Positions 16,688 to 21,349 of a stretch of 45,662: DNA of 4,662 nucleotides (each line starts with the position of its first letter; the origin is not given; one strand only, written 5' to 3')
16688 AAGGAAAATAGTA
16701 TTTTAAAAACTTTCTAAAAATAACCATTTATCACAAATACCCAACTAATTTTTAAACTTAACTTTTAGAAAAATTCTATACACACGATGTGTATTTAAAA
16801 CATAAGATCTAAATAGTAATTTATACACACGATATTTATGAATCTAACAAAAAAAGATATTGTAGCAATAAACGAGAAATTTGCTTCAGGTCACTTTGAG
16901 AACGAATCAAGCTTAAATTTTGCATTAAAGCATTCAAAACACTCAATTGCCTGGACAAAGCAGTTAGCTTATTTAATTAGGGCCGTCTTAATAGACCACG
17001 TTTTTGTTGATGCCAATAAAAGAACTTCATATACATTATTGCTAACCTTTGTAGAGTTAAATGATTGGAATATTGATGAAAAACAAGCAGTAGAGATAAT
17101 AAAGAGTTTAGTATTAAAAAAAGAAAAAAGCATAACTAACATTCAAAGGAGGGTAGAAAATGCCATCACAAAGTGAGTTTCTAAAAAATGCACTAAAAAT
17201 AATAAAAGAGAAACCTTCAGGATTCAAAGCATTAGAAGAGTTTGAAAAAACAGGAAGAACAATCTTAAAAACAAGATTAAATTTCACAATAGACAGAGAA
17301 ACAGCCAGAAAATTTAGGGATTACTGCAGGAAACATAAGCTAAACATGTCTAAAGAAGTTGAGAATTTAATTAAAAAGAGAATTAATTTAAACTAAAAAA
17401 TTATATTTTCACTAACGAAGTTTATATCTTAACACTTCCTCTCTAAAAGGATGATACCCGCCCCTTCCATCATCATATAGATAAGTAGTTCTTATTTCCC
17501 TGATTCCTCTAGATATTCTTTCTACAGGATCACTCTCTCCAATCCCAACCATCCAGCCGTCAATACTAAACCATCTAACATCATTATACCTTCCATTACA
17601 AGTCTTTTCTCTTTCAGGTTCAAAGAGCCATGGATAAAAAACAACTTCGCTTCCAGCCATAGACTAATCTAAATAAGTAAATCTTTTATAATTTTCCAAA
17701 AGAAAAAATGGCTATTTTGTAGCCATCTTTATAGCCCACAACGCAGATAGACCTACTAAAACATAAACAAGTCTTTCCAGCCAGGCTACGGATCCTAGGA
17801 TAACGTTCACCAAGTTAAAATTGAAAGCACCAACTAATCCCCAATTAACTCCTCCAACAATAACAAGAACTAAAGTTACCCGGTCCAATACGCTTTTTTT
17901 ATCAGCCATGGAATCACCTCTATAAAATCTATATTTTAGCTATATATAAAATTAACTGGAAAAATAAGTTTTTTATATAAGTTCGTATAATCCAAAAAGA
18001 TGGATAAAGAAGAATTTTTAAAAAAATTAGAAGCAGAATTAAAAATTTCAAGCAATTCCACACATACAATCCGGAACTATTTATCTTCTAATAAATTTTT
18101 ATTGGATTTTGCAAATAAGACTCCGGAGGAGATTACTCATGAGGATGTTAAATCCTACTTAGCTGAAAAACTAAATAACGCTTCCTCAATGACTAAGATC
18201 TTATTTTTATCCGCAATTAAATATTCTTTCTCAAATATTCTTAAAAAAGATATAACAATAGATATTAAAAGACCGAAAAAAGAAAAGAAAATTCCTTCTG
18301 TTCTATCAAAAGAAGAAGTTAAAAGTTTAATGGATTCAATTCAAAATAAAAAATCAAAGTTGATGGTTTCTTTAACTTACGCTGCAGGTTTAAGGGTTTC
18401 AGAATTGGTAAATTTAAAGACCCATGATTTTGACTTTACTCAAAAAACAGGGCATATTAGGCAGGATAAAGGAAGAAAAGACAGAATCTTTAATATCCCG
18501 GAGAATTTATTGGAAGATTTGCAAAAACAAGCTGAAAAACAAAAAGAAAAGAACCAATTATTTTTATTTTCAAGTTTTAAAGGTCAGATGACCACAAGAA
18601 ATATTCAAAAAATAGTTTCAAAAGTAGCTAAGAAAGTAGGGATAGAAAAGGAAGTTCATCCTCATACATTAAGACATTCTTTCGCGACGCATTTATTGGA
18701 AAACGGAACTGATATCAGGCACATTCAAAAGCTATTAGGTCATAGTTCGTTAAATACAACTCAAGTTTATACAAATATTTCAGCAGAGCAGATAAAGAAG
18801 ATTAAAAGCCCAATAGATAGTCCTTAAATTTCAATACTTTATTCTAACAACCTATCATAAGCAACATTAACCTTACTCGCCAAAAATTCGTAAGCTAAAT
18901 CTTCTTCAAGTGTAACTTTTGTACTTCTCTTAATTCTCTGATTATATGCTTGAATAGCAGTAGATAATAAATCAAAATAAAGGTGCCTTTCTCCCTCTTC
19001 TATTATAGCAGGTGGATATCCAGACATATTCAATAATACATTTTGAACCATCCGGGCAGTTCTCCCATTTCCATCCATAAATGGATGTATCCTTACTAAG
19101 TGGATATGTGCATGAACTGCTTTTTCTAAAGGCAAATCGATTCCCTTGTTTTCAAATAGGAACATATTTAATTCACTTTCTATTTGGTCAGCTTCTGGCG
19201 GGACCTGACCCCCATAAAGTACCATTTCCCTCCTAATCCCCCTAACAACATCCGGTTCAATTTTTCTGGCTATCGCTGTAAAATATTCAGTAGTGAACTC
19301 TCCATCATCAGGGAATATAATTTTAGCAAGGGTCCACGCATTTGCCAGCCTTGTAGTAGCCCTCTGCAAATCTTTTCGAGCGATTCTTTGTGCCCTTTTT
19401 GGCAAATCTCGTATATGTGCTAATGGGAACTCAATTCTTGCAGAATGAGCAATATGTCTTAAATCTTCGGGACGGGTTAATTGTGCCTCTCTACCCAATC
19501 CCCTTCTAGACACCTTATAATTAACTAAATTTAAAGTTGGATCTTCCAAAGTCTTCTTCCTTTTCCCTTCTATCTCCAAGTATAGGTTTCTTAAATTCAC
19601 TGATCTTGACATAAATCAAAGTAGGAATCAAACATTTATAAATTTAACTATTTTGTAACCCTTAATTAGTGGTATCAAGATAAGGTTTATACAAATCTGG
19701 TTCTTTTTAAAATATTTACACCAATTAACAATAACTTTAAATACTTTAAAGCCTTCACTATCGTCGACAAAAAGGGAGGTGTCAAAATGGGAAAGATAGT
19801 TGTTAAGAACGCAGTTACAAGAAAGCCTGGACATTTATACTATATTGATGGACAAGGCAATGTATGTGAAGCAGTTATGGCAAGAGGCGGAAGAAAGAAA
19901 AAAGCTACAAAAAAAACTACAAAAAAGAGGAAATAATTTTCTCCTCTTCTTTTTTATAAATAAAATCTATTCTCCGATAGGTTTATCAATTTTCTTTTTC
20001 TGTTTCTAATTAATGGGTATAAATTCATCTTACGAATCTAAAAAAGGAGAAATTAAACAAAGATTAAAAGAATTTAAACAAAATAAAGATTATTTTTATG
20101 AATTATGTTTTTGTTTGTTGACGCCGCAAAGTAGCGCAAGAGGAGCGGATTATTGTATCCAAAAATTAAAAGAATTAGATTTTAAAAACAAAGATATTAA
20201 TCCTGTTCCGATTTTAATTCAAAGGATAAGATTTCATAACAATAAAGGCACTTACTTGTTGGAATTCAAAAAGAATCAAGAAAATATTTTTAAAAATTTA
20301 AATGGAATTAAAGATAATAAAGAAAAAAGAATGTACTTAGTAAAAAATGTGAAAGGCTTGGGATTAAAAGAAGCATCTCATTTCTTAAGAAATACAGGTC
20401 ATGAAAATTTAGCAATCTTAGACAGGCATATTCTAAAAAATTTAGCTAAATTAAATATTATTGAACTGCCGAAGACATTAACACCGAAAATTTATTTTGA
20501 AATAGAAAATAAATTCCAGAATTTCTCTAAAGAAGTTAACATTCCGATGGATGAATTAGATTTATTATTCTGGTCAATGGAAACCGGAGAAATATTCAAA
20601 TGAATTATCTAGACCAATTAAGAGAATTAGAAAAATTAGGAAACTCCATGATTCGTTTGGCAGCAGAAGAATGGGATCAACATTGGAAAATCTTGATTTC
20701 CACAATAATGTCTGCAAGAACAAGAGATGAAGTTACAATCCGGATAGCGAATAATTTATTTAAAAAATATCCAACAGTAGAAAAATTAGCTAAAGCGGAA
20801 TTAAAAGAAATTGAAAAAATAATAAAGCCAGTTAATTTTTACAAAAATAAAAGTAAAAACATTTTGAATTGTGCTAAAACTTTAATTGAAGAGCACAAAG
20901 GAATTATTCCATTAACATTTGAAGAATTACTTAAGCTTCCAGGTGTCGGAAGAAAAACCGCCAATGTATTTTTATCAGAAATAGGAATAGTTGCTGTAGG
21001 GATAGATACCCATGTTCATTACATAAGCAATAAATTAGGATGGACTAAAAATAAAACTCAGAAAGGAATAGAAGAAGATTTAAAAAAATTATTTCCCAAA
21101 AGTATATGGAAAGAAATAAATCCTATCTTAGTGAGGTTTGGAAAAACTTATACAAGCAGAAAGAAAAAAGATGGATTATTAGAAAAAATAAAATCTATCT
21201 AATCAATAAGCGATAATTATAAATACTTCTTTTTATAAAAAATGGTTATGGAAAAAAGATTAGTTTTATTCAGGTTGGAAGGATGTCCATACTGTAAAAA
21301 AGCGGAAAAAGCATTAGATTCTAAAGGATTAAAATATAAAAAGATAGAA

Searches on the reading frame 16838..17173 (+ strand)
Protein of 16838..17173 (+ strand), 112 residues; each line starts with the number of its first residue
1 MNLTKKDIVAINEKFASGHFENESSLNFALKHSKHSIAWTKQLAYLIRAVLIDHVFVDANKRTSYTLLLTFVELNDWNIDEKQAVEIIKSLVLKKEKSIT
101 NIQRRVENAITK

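Call 26: search_protein_families(library=pfam, proteins=[window:16838-17173:+], max_evalue=0.001)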
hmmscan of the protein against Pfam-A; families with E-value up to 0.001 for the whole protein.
window:16838-17173:+ (112 aa): 1 family
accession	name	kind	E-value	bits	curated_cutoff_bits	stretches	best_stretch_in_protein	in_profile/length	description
PF02661.23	Fic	-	0.00037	21.7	24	0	34-71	55-92/93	Fic/DOC family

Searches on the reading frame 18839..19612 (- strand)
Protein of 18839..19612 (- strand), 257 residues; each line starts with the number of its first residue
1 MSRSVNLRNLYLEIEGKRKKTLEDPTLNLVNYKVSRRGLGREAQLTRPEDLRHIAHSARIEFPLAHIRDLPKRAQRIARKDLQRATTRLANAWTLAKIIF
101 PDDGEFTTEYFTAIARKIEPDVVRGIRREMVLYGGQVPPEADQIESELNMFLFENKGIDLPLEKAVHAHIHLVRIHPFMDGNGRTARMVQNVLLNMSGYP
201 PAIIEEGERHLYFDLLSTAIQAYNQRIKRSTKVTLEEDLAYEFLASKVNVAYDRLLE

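Call 27: search_protein_families(library=pfam, proteins=[window:18839-19612:-], max_evalue=0.001)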
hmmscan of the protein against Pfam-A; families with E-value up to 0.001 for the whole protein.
window:18839-19612:- (257 aa): 1 family
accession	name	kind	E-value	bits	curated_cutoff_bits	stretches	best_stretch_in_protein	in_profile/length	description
PF02661.23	Fic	-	7.3e-15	56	24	1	112-194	8-93/93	Fic/DOC family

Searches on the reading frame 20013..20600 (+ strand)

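Call 27: search_protein_families(library=pfam, proteins=[window:20013-20600:+], max_evalue=0.001)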
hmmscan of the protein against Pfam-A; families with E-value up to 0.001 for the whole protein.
window:20013-20600:+ (196 aa): 1 family
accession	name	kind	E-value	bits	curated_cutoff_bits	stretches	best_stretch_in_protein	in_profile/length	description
PF22175.2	Ogg-HhH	-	2.1e-49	167.8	27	1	14-177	1-173/173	8-oxoguanine DNA glycosylase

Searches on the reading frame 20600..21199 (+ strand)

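Call 27: search_protein_families(library=pfam, proteins=[window:20600-21199:+], max_evalue=0.001)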
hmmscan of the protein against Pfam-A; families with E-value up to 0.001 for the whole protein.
window:20600-21199:+ (200 aa): 5 families
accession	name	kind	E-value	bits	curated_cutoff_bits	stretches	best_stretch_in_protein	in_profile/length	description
PF00730.31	HhH-GPD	-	4e-25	88.7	26.2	1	33-167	1-108/108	HhH-GPD superfamily base excision DNA repair protein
PF00633.29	HHH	-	3.1e-10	39.8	24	1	99-126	2-29/30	Helix-hairpin-helix motif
PF14520.12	HHH_5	-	7e-07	30.1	27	0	107-130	1-23/57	Helix-hairpin-helix domain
PF22175.2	Ogg-HhH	-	1.5e-05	25.1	27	1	31-152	23-148/173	8-oxoguanine DNA glycosylase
PF12826.13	HHH_2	-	0.00015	22.3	27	0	48-74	14-40/64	Helix-hairpin-helix motif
